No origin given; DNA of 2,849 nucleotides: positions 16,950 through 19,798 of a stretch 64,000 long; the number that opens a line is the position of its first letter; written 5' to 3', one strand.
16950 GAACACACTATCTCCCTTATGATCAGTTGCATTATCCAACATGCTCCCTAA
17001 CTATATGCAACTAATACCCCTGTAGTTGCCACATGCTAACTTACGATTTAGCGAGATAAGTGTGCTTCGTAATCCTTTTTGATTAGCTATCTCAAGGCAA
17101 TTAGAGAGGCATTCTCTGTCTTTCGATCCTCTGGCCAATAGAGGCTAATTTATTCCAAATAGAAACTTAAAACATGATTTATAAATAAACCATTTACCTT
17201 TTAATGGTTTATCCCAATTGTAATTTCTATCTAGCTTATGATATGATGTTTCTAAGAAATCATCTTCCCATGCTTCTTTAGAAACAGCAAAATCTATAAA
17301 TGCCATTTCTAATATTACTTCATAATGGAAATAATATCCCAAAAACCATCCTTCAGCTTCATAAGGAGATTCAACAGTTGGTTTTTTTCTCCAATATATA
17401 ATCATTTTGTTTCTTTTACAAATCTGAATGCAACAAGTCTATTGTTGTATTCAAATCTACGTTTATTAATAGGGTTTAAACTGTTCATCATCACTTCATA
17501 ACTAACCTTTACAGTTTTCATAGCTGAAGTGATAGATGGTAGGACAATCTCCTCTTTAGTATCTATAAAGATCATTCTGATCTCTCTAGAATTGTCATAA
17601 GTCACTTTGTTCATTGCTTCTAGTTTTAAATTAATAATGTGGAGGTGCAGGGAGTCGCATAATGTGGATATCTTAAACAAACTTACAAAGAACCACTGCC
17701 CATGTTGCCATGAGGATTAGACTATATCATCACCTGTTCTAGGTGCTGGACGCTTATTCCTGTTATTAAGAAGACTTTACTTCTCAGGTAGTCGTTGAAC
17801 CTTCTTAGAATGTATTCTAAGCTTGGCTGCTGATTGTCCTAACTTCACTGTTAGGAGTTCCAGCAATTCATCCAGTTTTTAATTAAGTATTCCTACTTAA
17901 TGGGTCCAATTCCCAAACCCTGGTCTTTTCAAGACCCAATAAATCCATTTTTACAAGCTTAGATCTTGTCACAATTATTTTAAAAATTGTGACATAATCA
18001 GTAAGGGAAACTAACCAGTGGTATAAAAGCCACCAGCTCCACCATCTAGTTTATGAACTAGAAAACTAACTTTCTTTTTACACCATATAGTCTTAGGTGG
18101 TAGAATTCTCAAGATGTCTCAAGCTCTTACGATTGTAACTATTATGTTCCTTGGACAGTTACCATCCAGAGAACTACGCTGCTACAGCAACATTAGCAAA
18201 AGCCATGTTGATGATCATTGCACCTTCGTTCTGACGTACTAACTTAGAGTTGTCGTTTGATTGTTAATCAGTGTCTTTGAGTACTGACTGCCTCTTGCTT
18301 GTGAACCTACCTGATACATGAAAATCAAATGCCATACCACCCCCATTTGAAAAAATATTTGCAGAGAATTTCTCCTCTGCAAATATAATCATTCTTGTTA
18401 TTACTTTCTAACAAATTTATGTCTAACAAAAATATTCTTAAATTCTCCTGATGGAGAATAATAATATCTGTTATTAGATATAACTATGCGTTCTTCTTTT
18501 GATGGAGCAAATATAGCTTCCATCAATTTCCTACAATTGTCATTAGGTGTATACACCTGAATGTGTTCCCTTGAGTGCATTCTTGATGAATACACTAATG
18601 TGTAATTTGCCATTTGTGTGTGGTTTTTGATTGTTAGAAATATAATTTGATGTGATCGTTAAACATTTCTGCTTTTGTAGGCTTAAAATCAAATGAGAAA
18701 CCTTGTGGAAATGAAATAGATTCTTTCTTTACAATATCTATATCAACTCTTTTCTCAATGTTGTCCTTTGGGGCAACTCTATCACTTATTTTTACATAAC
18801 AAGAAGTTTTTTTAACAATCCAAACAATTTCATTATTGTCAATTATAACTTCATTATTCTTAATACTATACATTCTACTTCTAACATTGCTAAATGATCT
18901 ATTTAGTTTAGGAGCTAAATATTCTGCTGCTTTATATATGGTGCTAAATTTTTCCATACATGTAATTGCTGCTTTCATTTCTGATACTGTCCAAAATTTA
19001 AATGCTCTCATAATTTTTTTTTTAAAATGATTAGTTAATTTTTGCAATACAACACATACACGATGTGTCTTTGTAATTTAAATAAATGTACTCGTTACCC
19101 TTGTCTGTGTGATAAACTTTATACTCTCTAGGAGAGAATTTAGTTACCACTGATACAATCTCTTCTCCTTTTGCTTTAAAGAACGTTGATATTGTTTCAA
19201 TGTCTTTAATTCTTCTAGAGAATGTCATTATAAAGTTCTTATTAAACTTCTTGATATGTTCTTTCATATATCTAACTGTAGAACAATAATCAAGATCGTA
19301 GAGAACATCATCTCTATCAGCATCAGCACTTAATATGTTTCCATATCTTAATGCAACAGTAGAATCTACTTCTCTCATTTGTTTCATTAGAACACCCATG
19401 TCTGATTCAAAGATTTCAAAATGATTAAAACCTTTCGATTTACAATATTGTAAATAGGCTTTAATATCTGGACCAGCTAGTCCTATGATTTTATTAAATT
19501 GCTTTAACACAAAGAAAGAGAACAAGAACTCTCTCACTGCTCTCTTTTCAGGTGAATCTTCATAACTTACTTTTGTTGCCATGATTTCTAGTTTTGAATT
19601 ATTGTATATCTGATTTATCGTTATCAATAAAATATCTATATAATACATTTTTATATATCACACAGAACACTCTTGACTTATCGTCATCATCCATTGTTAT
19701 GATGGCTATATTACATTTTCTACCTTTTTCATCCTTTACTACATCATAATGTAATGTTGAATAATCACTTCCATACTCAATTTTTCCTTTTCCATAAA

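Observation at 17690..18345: Third, ORF-less group I intron core in a ~700-bp noncoding region with unresolved exons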

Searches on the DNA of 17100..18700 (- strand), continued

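Call 47: search_rna_families(sources=[L007, L010], threshold=evalue, max_evalue=1, show_alignments=3)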
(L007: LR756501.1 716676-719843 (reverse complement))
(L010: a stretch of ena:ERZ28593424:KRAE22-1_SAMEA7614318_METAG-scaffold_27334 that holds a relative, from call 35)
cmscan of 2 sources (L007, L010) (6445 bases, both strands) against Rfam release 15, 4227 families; matches with E-value up to 1: 9.
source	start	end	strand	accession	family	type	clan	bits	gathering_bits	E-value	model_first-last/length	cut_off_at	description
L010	836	1064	+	RF00028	Intron_gpI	Intron;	-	97.3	50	6.9e-25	1-253/253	no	Group I catalytic intron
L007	1454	1685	+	RF00028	Intron_gpI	Intron;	-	96.1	50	1.6e-24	1-253/253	no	Group I catalytic intron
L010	232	304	+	RF00005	tRNA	Gene; tRNA;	CL00001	75.5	29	9.6e-16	1-71/71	no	tRNA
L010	3149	3220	+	RF00005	tRNA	Gene; tRNA;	CL00001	61.8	29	5.6e-12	1-71/71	no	tRNA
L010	2951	3021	+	RF00005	tRNA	Gene; tRNA;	CL00001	59.9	29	1.9e-11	1-71/71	no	tRNA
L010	313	398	+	RF00005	tRNA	Gene; tRNA;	CL00001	52.4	29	2.2e-09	1-71/71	no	tRNA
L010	2102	2172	+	RF00005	tRNA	Gene; tRNA;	CL00001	41.1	29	2.8e-06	1-71/71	no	tRNA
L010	2308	2378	+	RF00005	tRNA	Gene; tRNA;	CL00001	38.1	29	1.9e-05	1-71/71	no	tRNA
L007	1113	1456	+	RF00023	tmRNA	Gene;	CL00001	21.1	47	1.5e-05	1-374/374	no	transfer-messenger RNA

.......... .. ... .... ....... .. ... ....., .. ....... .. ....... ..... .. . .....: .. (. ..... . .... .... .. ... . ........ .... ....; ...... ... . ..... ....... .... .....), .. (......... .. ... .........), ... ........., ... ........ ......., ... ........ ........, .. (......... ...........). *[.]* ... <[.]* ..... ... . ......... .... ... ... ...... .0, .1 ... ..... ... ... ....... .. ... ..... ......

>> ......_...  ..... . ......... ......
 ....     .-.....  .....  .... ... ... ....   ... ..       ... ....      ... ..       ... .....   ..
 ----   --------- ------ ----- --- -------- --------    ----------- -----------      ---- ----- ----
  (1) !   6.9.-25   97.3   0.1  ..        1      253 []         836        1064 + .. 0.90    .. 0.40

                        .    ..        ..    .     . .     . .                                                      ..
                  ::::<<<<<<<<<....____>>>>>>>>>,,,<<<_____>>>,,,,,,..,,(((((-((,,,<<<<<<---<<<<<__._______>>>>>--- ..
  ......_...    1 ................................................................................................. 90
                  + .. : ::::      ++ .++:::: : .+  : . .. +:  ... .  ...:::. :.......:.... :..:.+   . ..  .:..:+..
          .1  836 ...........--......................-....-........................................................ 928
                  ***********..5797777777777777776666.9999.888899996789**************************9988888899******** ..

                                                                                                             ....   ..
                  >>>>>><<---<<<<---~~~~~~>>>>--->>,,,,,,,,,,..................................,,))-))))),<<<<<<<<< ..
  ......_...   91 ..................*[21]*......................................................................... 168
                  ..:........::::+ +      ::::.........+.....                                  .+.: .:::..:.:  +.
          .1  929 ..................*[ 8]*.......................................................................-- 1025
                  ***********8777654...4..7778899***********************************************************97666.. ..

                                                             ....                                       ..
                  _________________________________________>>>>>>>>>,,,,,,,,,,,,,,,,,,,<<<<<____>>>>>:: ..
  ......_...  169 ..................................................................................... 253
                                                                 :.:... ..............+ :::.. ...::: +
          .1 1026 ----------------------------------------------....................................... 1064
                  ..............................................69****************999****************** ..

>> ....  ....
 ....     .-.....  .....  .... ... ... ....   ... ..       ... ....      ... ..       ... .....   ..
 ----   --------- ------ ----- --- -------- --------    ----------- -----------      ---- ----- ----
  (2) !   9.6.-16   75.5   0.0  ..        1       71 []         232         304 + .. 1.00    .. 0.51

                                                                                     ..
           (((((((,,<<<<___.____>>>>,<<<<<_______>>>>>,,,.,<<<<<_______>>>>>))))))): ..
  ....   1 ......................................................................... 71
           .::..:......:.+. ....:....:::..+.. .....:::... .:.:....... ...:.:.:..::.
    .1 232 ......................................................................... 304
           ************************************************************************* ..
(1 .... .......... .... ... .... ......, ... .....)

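Call 73: search_rna_families(source=window, start=17636, end=17930, threshold=evalue, max_evalue=0.01, show_alignments=1)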
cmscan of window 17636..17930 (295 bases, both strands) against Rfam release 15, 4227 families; matches with E-value up to 0.01: 1.
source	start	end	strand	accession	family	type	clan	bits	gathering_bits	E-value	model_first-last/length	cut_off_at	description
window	17698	17926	-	RF00028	Intron_gpI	Intron;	-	95.8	50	9.1e-26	1-253/253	no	Group I catalytic intron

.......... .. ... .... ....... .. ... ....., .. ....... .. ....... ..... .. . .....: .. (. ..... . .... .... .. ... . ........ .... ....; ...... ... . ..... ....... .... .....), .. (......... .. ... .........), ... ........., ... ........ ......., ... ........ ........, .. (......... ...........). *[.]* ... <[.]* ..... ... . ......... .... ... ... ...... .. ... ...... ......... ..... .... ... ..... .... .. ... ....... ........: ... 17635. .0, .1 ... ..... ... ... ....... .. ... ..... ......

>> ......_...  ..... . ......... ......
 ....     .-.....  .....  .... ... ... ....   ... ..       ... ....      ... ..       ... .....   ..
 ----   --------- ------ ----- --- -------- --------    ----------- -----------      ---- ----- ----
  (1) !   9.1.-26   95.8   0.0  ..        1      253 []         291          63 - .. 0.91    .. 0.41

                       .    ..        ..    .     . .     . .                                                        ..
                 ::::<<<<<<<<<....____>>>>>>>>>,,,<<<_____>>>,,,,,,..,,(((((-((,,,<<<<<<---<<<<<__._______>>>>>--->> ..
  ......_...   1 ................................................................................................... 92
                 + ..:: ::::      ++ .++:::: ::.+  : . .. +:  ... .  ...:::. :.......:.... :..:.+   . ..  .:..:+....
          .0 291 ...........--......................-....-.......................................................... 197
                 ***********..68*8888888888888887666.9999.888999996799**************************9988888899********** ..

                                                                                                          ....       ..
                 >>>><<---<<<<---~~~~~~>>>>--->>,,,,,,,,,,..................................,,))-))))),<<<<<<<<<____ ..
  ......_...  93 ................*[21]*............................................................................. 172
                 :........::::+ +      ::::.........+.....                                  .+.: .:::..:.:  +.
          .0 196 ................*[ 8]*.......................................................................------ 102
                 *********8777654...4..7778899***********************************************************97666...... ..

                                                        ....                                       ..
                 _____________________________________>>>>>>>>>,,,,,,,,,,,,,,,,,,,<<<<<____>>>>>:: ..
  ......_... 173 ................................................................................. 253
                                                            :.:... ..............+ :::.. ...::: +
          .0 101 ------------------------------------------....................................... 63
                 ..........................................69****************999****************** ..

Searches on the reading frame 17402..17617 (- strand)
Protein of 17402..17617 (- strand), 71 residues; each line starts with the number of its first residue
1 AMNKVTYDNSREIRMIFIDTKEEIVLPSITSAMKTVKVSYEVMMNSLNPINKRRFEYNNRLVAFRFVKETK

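Call 19: find_related_loci(query=window:17405-17617:-, collection=viral_contigs, flank=6000)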
Query window:17405-17617:- (71 aa) in viral_contigs; peptide patterns used: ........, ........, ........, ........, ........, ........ (x = any residue, [..] = any of these).
31 stretches matched a pattern; 1 encode a relative of the query (tblastn E <= 1e-3); 1 distinct loci.
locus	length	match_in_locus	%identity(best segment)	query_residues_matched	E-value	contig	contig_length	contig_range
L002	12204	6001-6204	44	2-68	1e-15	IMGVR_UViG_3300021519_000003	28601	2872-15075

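Call 24: find_encoding_contigs(protein=window:17402-17617:-, flank=6000, max_places=10)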
Protein window:17402-17617:- (71 aa): no gene with exactly this product is on record in the collection.

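Call 32: find_homologous_proteins(query=window:17405-17617:-, max_evalue=0.001)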
Query window:17405-17617:- (71 aa): 4 proteins with E <= 0.001 among 4 candidates.
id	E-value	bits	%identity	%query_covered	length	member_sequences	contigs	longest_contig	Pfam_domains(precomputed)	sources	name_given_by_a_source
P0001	1.3e-36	140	100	99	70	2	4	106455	-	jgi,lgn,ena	jgi:hypothetical protein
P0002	3.6e-33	129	91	97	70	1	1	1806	-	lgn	-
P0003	5.9e-31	122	84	97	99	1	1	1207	-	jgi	jgi:hypothetical protein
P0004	3.0e-28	114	78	97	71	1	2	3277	-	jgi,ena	jgi:hypothetical protein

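Call 33: find_encoding_contigs(protein=P0002, flank=6000)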
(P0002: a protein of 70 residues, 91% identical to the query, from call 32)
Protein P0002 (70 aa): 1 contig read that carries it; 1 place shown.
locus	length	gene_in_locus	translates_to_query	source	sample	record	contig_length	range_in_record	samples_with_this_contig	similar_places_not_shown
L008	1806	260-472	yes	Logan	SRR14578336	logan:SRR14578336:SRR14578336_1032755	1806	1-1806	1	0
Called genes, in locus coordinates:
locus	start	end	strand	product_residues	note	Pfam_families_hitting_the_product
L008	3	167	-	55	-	?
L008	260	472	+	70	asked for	-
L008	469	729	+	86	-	-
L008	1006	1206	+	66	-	-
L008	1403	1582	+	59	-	-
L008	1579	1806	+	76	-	?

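Call 34: find_encoding_contigs(protein=P0003, flank=6000)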
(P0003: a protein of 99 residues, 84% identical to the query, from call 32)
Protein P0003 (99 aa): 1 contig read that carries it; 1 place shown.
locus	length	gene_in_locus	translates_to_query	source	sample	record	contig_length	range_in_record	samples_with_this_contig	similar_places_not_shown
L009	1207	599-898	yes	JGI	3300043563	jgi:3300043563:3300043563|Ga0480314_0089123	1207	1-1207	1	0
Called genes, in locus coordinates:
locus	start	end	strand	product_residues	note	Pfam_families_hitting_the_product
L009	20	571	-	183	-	-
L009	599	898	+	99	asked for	-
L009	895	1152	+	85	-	-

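Call 35: find_encoding_contigs(protein=P0004, flank=6000)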
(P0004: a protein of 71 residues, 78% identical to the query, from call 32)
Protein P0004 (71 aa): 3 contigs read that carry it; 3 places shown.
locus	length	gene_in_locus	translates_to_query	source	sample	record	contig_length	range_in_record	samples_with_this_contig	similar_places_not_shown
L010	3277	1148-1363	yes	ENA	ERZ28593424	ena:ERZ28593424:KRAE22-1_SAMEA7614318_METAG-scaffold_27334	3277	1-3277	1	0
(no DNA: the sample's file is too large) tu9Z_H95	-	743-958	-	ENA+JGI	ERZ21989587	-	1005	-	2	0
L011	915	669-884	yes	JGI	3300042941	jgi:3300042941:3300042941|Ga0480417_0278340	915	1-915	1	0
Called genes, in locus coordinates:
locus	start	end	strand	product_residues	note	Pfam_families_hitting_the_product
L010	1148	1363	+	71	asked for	-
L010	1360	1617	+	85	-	-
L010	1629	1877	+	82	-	-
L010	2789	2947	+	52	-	-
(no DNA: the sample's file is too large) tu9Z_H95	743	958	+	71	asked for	-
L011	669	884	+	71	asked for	-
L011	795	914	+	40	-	?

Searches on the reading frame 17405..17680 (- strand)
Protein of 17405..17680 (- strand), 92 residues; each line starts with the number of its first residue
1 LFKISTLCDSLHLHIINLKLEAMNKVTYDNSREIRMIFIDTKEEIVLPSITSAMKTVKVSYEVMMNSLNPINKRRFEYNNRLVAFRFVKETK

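Call 16: search_protein_families(library=phrogs, proteins=[window:17405-17680:-], max_evalue=0.01)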
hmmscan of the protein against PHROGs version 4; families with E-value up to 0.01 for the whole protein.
window:17405-17680:- (92 aa): 0 families

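Call 17: search_protein_families(library=pfam, proteins=[window:17405-17680:-], max_evalue=0.01)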
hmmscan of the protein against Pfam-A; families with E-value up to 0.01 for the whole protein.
window:17405-17680:- (92 aa): 0 families

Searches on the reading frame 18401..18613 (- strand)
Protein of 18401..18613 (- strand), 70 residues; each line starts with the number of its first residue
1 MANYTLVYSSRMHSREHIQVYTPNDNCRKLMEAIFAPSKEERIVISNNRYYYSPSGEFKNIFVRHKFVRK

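Call 16: search_protein_families(library=phrogs, proteins=[window:18404-18613:-], max_evalue=0.01)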
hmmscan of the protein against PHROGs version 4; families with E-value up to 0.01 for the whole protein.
window:18404-18613:- (70 aa): 0 families

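Call 17: search_protein_families(library=pfam, proteins=[window:18404-18613:-], max_evalue=0.01)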
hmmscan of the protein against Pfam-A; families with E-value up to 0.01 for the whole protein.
window:18404-18613:- (70 aa): 0 families

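Call 25: find_encoding_contigs(protein=window:18401-18613:-, flank=6000, max_places=10)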
Protein window:18401-18613:- (70 aa): 4 contigs read that carry it; 3 places shown.
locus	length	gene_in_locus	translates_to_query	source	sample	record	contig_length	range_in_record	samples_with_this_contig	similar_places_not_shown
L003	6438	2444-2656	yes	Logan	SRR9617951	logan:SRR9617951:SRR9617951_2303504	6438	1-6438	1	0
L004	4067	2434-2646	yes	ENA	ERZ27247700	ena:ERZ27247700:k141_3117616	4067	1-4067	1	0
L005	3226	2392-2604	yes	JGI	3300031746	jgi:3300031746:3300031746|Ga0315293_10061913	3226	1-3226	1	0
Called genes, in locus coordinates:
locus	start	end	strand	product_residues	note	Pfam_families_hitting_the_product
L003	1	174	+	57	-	?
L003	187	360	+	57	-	-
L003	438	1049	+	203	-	-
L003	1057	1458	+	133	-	-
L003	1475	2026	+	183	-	-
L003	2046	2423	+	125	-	-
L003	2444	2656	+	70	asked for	-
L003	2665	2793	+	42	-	-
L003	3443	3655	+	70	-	-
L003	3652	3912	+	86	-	-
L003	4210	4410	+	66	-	-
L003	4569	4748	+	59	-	-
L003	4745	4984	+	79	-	-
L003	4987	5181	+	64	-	-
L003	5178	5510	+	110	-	-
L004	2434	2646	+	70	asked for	-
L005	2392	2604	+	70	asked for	-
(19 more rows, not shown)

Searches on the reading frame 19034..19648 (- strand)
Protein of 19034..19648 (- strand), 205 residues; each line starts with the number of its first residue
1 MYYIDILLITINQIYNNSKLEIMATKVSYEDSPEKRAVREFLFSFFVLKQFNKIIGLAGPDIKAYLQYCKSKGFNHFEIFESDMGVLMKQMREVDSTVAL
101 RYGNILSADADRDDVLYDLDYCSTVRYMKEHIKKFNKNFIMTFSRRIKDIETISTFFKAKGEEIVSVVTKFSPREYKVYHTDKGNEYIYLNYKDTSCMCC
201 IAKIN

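Call 16: search_protein_families(library=phrogs, proteins=[window:19034-19648:-], max_evalue=0.01)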
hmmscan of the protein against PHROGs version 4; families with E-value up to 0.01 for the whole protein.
window:19034-19648:- (205 aa): 0 families

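Call 17: search_protein_families(library=pfam, proteins=[window:19034-19648:-], max_evalue=0.01)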
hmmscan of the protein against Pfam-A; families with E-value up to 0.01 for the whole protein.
window:19034-19648:- (205 aa): 0 families

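Call 18: find_related_loci(query=window:19034-19648:-, collection=viral_contigs, flank=6000)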
Query window:19034-19648:- (205 aa) in viral_contigs; peptide patterns used: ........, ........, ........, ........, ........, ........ (x = any residue, [..] = any of these).
8 stretches matched a pattern; 1 encode a relative of the query (tblastn E <= 1e-3); 1 distinct loci.
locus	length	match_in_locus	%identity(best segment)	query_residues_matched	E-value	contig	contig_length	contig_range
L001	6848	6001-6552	43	18-205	7e-48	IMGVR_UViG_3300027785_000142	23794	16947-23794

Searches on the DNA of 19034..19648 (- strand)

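Call 20: search_rna_families(sources=[L001, L002], threshold=gathering)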
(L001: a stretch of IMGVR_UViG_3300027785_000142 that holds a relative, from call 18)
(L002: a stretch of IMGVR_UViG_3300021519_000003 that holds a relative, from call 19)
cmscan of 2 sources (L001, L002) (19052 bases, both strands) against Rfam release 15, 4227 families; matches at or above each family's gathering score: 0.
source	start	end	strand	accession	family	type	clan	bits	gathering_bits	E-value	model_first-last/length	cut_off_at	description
